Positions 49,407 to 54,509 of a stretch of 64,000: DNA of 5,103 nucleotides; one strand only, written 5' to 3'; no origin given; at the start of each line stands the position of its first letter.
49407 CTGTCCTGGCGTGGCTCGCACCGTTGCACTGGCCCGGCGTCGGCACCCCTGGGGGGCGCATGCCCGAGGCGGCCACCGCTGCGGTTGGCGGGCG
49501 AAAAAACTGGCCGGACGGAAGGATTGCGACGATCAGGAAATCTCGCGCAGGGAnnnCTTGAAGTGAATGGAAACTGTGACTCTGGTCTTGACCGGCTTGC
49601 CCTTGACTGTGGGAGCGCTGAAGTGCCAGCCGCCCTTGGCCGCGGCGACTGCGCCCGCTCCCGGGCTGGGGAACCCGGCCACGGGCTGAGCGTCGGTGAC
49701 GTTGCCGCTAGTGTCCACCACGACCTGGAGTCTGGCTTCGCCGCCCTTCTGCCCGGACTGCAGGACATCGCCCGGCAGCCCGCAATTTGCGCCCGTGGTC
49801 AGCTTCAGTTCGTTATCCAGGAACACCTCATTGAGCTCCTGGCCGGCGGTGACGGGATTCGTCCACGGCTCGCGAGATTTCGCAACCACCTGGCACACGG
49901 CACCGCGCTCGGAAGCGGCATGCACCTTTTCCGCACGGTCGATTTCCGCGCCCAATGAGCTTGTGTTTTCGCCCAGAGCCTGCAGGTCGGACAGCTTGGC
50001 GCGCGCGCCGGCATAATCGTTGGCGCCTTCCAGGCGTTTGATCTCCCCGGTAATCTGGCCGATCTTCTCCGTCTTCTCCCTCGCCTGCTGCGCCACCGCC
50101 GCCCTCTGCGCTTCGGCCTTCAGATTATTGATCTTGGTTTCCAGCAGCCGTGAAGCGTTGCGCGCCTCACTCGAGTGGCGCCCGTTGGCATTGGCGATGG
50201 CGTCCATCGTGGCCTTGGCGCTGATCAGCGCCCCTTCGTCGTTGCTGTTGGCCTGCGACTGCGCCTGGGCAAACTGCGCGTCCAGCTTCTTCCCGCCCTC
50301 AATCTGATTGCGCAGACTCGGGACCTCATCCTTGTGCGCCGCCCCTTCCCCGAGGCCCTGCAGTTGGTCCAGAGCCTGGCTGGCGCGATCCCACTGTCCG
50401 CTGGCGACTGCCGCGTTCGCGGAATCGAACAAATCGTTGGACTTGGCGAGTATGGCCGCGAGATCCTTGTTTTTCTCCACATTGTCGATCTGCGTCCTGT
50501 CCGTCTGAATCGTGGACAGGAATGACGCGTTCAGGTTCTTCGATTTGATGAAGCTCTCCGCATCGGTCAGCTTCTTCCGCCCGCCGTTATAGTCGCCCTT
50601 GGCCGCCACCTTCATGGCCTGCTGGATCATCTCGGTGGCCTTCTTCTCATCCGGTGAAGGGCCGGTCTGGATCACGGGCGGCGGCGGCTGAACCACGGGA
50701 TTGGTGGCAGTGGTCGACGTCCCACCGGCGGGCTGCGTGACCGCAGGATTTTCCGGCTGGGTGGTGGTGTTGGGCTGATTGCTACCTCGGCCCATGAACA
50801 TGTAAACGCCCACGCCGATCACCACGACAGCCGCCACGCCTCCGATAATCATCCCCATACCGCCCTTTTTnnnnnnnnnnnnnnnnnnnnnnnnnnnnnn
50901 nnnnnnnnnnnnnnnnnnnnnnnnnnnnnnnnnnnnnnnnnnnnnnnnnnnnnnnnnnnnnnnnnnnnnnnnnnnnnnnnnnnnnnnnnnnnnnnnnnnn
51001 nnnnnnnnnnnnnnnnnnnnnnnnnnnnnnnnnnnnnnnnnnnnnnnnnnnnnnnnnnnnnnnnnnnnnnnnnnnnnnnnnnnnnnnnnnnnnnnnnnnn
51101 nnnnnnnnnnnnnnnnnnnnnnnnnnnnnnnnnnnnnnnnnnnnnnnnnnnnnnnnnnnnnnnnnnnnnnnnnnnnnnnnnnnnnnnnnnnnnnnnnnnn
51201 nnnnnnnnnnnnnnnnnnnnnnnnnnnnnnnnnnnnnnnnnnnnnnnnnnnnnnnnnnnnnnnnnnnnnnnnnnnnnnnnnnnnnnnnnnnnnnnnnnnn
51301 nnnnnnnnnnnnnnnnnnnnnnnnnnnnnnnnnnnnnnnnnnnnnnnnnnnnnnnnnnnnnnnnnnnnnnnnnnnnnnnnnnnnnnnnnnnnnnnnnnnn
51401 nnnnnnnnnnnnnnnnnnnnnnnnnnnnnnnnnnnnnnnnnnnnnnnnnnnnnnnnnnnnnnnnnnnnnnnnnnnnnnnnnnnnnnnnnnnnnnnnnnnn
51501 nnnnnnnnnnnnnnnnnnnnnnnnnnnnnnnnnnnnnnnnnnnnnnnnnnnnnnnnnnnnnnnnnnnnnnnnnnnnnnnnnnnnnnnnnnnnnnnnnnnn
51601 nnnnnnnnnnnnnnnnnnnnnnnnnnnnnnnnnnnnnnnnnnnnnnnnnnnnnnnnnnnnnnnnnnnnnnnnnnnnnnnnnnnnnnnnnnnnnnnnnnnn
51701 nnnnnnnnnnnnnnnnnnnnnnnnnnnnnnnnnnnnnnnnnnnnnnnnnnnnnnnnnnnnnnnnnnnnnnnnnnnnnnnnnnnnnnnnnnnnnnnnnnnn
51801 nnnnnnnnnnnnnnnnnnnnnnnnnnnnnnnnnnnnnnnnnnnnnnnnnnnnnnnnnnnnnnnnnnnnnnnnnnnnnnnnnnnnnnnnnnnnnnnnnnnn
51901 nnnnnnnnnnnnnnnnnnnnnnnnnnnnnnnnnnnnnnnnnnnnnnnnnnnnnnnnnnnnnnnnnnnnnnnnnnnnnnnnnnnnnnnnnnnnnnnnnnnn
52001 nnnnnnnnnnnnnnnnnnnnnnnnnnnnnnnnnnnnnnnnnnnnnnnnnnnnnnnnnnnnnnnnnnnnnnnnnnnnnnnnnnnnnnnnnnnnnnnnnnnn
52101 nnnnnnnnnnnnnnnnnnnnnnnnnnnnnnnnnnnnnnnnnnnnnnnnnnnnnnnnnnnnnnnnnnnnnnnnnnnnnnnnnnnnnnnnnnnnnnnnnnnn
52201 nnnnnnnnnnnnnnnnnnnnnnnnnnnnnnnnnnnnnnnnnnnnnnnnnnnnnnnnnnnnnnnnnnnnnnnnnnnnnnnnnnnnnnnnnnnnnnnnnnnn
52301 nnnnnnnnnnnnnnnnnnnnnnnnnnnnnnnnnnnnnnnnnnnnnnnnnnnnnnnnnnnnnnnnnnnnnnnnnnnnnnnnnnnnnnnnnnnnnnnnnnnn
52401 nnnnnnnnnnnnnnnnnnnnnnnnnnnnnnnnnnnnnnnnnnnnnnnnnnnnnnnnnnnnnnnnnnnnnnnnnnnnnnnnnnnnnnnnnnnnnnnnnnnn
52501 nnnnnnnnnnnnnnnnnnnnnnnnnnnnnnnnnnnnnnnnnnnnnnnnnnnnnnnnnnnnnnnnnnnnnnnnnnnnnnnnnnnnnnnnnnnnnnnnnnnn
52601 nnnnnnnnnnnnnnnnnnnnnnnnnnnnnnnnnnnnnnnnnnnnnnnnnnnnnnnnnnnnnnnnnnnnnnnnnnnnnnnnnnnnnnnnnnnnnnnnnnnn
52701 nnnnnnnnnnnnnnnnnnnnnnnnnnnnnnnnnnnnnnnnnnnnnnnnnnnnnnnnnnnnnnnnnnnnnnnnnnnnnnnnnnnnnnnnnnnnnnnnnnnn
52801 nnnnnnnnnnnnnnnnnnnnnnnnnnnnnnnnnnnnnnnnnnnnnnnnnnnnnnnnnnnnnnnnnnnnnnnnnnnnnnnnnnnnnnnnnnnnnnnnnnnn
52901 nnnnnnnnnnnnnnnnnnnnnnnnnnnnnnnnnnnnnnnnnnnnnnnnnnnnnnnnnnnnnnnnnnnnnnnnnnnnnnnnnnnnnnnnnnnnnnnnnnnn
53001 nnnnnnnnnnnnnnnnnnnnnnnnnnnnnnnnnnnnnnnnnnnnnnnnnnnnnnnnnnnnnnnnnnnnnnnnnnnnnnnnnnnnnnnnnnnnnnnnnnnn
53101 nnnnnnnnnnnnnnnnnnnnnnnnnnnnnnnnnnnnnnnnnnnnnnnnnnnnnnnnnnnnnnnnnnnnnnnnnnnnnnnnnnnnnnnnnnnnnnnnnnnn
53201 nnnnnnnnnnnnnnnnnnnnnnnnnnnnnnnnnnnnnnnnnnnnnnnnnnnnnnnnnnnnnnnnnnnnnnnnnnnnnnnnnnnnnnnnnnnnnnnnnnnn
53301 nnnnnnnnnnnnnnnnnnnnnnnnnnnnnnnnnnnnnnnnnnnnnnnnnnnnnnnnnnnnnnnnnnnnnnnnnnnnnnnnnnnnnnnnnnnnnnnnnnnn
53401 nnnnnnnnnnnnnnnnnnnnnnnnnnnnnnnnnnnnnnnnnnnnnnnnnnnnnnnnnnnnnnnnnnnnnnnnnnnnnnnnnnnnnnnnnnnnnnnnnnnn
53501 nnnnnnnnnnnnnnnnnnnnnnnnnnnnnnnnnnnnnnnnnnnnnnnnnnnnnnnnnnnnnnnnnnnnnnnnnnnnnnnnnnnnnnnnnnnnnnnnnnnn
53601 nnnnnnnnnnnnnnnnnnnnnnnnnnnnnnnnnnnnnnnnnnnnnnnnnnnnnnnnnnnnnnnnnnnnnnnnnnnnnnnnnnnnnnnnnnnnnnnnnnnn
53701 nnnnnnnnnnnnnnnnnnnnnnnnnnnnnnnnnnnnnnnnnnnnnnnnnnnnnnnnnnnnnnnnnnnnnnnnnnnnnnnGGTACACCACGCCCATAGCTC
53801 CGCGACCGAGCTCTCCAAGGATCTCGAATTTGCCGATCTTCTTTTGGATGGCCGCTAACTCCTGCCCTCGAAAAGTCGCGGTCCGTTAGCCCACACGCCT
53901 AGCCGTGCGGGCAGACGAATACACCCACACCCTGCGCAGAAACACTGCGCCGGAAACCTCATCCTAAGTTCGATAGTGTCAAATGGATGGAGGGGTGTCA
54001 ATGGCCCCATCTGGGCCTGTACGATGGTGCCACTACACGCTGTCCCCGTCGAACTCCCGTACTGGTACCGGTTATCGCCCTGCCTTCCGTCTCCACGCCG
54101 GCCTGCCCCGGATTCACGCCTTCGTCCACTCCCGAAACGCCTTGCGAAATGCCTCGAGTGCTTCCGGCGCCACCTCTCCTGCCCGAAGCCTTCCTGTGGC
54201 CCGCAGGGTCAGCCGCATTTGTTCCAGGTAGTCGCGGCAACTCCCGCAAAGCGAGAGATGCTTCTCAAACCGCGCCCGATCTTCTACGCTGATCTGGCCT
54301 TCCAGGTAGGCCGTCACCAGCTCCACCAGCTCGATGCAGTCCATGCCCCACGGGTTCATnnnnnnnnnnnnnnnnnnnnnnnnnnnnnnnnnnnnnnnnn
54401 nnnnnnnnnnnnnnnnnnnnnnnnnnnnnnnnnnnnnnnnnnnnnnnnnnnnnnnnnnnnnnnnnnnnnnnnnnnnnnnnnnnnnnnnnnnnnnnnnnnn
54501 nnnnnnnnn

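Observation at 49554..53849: Ser/Thr kinase with an extracytoplasmic TonB_C-like domain, tail-to-tail with a TonB-dependent receptor and downstream of an ECF sigma/anti-sigma pair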

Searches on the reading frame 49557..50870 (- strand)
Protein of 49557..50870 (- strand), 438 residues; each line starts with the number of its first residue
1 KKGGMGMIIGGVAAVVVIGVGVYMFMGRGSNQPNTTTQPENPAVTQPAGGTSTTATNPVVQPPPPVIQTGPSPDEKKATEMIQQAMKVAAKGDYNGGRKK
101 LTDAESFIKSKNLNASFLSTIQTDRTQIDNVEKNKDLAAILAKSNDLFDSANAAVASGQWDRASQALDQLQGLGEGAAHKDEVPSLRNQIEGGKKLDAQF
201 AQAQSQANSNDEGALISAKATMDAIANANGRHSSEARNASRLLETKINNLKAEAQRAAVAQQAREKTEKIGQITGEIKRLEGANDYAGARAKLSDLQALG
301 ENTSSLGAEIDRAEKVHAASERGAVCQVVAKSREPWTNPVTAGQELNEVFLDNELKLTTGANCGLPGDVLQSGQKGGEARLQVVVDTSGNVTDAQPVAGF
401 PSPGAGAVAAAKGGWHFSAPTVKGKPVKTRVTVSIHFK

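Call 11: find_homologous_proteins(query=window:49557-50870:-, max_evalue=0.001)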
Query window:49557-50870:- (438 aa): 3 proteins with E <= 0.001 among 8000 candidates.
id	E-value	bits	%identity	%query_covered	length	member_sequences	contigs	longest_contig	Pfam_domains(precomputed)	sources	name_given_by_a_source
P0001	4.8e-190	650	70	99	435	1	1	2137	-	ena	-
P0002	5.6e-163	561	58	98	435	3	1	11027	-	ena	-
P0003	2.6e-97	345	61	59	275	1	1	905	PF03544.20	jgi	-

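Call 13: find_encoding_contigs(protein=P0002, flank=10000)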
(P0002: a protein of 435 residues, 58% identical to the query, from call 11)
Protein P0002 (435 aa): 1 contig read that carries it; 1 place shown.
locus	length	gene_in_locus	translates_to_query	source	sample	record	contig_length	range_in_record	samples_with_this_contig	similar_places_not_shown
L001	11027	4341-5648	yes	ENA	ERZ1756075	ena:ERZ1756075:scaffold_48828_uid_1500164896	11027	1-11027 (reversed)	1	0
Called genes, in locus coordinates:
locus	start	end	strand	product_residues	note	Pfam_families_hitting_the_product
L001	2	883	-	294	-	?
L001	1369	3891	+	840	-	-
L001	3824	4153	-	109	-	-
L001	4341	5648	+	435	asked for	-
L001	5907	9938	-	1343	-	PF13620:CarboxypepD_reg, PF13715:CarbopepD_reg_2 (weak), PF25183:OMP_b-brl_4, PF00593:TonB_dep_Rec_b-barrel, PF25183:OMP_b-brl_4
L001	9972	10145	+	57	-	-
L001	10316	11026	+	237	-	?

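Call 14: find_encoding_contigs(protein=P0001, flank=10000)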
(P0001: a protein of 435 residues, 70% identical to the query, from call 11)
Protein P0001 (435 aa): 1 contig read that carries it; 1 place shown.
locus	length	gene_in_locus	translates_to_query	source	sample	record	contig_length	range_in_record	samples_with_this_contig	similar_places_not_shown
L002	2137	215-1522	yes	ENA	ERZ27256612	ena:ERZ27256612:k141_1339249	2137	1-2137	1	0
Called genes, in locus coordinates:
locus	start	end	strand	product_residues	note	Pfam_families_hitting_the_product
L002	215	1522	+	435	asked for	-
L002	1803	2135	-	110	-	?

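Call 73: predict_structure(alignment_id=A4)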
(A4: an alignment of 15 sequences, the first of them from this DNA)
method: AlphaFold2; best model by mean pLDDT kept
length: 438 residues; sequences in the alignment: 15
mean_pLDDT: 80.6   pTM: 0.44
mean pLDDT of the five models: 80.6, 78.4, 77.9, 77.9, 77.7
residues with pLDDT >= 90: 229; 70-90: 134; 50-70: 5; < 50: 70
segments of 3 or more residues with pLDDT < 50: 1-70
pLDDT, mean of each block of 10 residues (from residue 1): 26 26 30 30 30 32 39 83 83 86 93 87 86 81 89 92 94 80 91 93 94 96 92 94 96 95 95 97 95 96 95 87 87 88 90 90 85 84 95 88 79 93 93 91
secondary structure, 60 per line:
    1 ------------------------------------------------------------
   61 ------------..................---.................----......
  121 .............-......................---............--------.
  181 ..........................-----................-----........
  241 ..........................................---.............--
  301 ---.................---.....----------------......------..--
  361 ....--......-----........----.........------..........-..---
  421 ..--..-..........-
elements in order: H73-90 H94-110 H115-133 H135-156 H160-171 H180-206 H212-227 H233-282 H286-298 H304-320 E324-328 E345-347 H361-364 H367-372 E378-385 E390-398 H405-414 E428-437

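Call 77: fold_search(model_id=the predicted structure, library=pdb)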
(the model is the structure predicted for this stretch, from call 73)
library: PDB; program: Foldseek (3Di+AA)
matches with E <= 10: 450; with E <= 0.001: 0
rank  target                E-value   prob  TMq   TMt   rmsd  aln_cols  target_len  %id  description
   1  3ieg_A                1.5e-02  0.94  0.12  0.14  23.1       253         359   13  Crystal Structure of P58(IPK) TPR Domain at 2.5 A (released 2010-03-31)
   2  6xt4                  3.2e-02  0.69  0.11  0.19  29.2       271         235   12  C3_HD-1069 (1BH-69) - fusion protein of helical bundle and repeat protein (released 2020-12-23)
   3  4r7s                  4.3e-02  0.69  0.11  0.18  28.2       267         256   15  Crystal structure of a tetratricopeptide repeat protein (PARMER_03812) from Parabacteroides merdae ATCC 43184 at 2.39 A  (released 2014-10-01)
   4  8bvq_D                5.0e-02  0.91  0.14  0.27  24.8       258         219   13  E. coli BAM complex (BamABCDE) bound to darobactin B (released 2023-05-24)
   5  3tgo_B                5.8e-02  0.72  0.12  0.22  23.6       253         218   14  Crystal structure of the E. coli BamCD complex (released 2011-09-28)
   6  2y4t_A                7.4e-02  0.80  0.12  0.12  24.1       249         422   13  Crystal structure of the human co-chaperone P58(IPK) (released 2011-08-10)
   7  2y4t_B                7.4e-02  0.77  0.13  0.13  24.0       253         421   12  Crystal structure of the human co-chaperone P58(IPK) (released 2011-08-10)
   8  5waq                  7.8e-02  0.72  0.11  0.22  23.6       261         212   11  Structure of BamD from Neisseria gonorrhoeae (released 2017-12-06)
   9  2fbn_A                9.0e-02  0.75  0.09  0.25  15.2       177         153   12  Plasmodium falciparum putative FK506-binding protein PFL2275c, C-terminal TPR-containing domain (released 2006-01-24)
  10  5a7d_F                9.0e-02  0.33  0.10  0.12  25.4       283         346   12  Tetrameric assembly of LGN with Inscuteable (released 2016-08-03)
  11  7ttc_D                1.2e-01  0.47  0.11  0.21  23.9       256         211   14  BamABCDE bound to substrate EspP (released 2022-03-30)
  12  4wne_A                1.2e-01  0.60  0.12  0.16  26.9       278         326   12  Crystal structure of the TPR domain of LGN in complex with Frmpd4/Preso1 at 2.0 Angstrom resolution (released 2015-09-16)
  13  5a7d_D                1.5e-01  0.33  0.11  0.13  25.4       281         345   12  Tetrameric assembly of LGN with Inscuteable (released 2016-08-03)
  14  9h85_D                1.6e-01  0.69  0.14  0.26  25.5       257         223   13  BAM-hinge (GSGS) (released 2025-10-22)
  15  9cny_D                1.6e-01  0.60  0.12  0.24  23.9       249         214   14  CryoEM structure of the APO-BAM complex in SMA nanodisc (released 2024-12-25)
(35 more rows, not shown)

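Call 81: search_protein_families(library=ncbifam, proteins=[window:49557-50870:-], max_evalue=0.01)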
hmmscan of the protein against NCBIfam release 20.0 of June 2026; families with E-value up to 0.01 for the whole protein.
window:49557-50870:- (438 aa): 2 families
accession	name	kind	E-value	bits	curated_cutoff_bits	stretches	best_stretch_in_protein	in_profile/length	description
TIGR01352.1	tonB_Cterm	subfamily_domain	2.8e-06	27.6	27.1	1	374-438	11-74/76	TonB family protein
NF033761.1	gliding_GltJ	equivalog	0.0023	17.1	450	1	4-90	369-449/671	adventurous gliding motility protein GltJ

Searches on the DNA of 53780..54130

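Call 83: search_rna_families(source=window, start=53780, end=54130, threshold=evalue, max_evalue=1)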
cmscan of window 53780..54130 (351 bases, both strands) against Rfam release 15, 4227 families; matches with E-value up to 1: 0.
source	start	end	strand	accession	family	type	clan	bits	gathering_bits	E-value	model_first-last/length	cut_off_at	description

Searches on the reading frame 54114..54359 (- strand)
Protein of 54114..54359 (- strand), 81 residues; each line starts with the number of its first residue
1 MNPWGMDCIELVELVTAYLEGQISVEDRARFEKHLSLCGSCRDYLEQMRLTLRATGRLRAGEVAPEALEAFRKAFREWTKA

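Call 6: search_protein_families(library=pfam, proteins=[window:54114-54359:-], max_evalue=1)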
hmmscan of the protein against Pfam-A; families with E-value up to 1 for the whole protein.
window:54114-54359:- (81 aa): 3 families
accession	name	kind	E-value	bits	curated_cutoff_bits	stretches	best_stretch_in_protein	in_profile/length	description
PF13490.11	zf-HC2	-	9.6e-10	38.8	22.2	1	8-42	1-35/35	Putative zinc-finger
PF17810.6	Arg_decarb_HB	-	0.038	14.7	23.3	1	13-47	36-71/84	Arginine decarboxylase helical bundle domain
PF19262.4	DUF5905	-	0.13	13.2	25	1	17-74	13-70/108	Family of unknown function (DUF5905)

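Call 81: search_protein_families(library=ncbifam, proteins=[window:54114-54359:-], max_evalue=0.01)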
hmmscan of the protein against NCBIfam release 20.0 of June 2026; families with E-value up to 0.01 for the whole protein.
window:54114-54359:- (81 aa): 4 families
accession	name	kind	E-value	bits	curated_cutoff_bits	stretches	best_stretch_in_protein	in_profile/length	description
NF052368.1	antisigmaE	subfamily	9.7e-10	38.1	50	1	6-50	2-46/48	anti-sigma factor family protein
TIGR03988.1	antisig_RsrA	equivalog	5.1e-07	29.7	62.5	1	7-69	1-63/77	mycothiol system anti-sigma-R factor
NF052375.1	antisigma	equivalog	1.1e-05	25.6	100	1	14-68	1-55/217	anti-sigma factor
NF041468.1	anti_sig_RseA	equivalog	0.0031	17.6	165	1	12-49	41-78/135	anti-sigma E factor RseA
